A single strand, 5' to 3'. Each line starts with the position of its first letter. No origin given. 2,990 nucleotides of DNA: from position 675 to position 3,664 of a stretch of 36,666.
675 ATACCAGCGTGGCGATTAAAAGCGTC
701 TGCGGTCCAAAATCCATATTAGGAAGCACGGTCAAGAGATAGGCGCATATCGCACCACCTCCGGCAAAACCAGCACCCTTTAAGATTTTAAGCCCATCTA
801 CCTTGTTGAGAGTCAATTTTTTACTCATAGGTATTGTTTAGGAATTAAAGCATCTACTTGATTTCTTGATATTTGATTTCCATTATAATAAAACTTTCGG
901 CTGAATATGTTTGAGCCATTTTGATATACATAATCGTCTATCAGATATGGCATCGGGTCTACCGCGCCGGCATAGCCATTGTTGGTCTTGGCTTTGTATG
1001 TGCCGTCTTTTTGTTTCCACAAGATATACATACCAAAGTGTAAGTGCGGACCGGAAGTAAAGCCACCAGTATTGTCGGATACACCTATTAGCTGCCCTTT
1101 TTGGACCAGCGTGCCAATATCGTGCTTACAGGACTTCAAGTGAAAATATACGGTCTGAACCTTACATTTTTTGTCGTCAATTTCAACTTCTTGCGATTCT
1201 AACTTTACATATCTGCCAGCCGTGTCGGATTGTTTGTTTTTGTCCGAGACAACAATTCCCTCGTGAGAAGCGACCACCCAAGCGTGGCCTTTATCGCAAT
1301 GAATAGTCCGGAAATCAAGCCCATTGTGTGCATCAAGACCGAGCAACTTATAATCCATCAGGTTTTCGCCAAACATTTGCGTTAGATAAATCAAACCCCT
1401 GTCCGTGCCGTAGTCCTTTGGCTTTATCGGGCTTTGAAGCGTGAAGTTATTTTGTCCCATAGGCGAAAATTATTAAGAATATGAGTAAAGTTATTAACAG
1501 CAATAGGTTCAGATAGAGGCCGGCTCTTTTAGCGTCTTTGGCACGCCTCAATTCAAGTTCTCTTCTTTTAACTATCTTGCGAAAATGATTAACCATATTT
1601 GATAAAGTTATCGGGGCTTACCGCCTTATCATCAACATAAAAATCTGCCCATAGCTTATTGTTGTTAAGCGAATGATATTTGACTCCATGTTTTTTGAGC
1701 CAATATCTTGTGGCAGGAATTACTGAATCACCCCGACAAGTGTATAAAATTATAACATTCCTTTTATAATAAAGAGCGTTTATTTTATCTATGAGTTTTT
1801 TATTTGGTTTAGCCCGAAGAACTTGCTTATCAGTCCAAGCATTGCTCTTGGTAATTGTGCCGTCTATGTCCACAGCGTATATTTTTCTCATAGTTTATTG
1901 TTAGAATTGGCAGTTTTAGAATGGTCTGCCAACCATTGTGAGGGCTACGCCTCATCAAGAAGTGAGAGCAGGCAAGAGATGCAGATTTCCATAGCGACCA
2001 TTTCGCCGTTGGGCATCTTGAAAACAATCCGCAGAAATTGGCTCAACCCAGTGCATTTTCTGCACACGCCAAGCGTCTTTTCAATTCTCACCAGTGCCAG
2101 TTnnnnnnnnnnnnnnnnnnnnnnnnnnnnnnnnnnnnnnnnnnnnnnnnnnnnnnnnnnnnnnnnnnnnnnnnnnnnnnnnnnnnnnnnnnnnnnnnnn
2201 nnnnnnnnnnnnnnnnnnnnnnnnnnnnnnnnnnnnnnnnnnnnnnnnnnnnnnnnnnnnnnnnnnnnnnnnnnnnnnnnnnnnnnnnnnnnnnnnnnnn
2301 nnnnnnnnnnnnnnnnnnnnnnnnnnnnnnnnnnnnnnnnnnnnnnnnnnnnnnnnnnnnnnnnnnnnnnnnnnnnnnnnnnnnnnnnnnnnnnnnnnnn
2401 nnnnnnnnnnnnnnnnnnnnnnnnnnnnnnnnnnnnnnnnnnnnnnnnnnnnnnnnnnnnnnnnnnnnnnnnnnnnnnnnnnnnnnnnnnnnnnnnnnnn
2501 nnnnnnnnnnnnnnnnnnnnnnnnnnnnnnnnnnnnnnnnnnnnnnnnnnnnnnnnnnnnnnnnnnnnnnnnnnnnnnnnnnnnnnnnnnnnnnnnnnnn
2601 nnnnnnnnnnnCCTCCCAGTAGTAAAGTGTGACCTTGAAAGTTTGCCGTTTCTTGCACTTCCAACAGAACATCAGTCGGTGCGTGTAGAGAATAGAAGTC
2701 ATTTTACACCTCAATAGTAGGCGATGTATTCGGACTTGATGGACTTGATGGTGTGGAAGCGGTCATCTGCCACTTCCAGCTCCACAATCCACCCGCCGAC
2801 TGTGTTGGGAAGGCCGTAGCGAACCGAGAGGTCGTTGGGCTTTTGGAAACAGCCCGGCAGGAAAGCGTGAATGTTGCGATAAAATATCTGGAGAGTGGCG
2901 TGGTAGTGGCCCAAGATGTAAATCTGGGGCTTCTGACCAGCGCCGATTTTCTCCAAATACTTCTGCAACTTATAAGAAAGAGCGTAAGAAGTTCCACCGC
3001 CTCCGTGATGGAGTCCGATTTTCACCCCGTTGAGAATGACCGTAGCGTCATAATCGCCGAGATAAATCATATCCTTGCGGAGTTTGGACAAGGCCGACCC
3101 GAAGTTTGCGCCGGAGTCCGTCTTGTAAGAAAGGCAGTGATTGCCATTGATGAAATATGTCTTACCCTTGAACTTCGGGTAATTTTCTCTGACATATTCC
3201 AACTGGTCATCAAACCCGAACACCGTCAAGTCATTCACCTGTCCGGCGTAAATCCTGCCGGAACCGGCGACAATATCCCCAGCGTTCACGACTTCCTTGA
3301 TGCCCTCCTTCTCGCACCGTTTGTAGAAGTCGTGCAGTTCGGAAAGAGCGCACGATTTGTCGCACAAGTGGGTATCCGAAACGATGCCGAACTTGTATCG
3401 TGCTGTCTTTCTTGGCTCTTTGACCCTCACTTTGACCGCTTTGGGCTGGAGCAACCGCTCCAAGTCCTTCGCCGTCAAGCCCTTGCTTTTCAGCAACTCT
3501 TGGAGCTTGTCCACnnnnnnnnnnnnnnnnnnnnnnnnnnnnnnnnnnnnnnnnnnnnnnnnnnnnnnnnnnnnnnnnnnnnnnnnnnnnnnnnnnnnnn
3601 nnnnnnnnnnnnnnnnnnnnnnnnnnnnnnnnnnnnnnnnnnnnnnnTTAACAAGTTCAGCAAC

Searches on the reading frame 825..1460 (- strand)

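Call 78: search_protein_families(library=pfam, proteins=[window:825-1460:-], max_evalue=0.01)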
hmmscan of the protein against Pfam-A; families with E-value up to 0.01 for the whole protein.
window:825-1460:- (211 aa): 1 family
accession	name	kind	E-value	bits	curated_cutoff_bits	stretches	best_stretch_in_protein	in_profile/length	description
PF01551.29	Peptidase_M23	-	2.9e-14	53.4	28.7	1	45-146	3-89/96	Peptidase family M23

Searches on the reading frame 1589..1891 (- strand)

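Call 78: search_protein_families(library=pfam, proteins=[window:1589-1891:-], max_evalue=0.01)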
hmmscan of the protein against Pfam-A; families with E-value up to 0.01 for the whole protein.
window:1589-1891:- (100 aa): 2 families
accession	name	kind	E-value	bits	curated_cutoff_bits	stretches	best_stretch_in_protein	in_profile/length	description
PF25109.1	HAD_PNKP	-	2.2e-05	25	27.6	1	4-98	3-100/143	Polynucleotide kinase PNKP phosphatase domain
PF24694.1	LNS2_PITM1-3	-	0.0018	18.8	27.7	1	7-76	3-69/124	PITM 1-3, LNS2 domain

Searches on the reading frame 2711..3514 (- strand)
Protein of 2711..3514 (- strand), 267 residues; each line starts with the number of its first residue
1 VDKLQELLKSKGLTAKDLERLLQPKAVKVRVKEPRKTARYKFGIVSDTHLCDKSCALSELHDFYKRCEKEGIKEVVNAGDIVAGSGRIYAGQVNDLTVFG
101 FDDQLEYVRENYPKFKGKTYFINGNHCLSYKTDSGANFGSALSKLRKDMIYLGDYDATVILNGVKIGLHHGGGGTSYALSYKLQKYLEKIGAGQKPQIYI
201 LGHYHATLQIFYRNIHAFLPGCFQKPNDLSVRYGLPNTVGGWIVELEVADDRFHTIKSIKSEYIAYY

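Call 78: search_protein_families(library=pfam, proteins=[window:2711-3514:-], max_evalue=0.01)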
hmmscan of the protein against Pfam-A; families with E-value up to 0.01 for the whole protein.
window:2711-3514:- (267 aa): 2 families
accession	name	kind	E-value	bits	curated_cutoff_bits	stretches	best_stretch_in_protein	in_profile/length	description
PF12850.12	Metallophos_2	-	1.9e-10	41.4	27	1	41-226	2-138/154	Calcineurin-like phosphoesterase superfamily domain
PF00149.33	Metallophos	-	1.4e-07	32.6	21.5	1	41-207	2-159/191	Calcineurin-like phosphoesterase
